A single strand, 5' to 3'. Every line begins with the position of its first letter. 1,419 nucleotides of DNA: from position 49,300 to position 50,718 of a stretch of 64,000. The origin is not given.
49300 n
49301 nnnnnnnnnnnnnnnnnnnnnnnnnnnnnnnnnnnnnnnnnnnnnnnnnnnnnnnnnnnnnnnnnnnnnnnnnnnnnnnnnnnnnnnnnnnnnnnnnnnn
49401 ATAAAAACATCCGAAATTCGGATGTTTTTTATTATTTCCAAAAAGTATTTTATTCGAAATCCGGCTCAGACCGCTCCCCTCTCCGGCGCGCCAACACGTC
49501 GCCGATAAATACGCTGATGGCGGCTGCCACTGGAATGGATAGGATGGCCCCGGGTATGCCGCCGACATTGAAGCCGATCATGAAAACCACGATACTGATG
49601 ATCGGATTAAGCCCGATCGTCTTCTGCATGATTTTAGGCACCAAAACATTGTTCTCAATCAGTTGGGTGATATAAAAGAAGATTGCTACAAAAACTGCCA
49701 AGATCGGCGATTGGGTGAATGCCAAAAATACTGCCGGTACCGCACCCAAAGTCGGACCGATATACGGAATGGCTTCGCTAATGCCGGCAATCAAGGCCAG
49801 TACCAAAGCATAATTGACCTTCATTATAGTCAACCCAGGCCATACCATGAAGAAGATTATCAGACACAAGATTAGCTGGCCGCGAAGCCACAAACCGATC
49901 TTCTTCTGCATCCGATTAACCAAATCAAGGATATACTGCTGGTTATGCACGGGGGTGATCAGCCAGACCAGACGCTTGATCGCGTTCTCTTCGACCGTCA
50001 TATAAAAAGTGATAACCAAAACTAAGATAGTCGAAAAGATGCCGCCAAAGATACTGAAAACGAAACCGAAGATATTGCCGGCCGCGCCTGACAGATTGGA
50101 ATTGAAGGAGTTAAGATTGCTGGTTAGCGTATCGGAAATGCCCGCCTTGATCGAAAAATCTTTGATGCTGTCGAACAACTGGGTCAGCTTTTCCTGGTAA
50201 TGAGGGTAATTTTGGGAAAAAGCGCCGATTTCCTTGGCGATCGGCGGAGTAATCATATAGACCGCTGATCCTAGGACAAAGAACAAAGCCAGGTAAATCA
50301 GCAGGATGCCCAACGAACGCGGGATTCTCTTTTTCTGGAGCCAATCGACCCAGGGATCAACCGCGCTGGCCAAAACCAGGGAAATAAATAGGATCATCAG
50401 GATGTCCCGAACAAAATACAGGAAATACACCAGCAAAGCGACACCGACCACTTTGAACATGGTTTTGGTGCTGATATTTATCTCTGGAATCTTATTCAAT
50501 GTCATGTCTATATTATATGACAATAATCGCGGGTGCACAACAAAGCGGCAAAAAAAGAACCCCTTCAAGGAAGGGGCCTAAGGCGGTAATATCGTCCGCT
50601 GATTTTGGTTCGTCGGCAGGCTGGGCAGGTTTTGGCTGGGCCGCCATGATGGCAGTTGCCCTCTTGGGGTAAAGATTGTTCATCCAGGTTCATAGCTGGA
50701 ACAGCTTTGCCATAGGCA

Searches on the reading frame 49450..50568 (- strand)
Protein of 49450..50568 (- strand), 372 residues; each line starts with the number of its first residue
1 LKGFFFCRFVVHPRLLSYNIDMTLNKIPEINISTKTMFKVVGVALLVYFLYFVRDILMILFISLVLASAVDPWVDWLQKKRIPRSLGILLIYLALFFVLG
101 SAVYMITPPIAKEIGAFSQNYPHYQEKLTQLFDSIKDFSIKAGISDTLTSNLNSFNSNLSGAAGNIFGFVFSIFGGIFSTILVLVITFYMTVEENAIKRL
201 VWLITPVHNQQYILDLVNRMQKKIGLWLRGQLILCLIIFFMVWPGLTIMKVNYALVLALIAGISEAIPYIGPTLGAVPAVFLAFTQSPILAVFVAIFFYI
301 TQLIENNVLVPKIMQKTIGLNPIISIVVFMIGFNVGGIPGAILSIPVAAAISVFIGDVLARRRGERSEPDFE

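Call 40: search_protein_families(library=pfam, proteins=[window:49450-50568:-], max_evalue=0.001)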
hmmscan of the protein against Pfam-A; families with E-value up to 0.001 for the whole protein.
window:49450-50568:- (372 aa): 1 family
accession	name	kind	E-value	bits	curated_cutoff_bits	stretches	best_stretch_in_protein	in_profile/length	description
PF01594.21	AI-2E_transport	-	8.8e-64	216.2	34.3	1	43-357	8-325/327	AI-2E family transporter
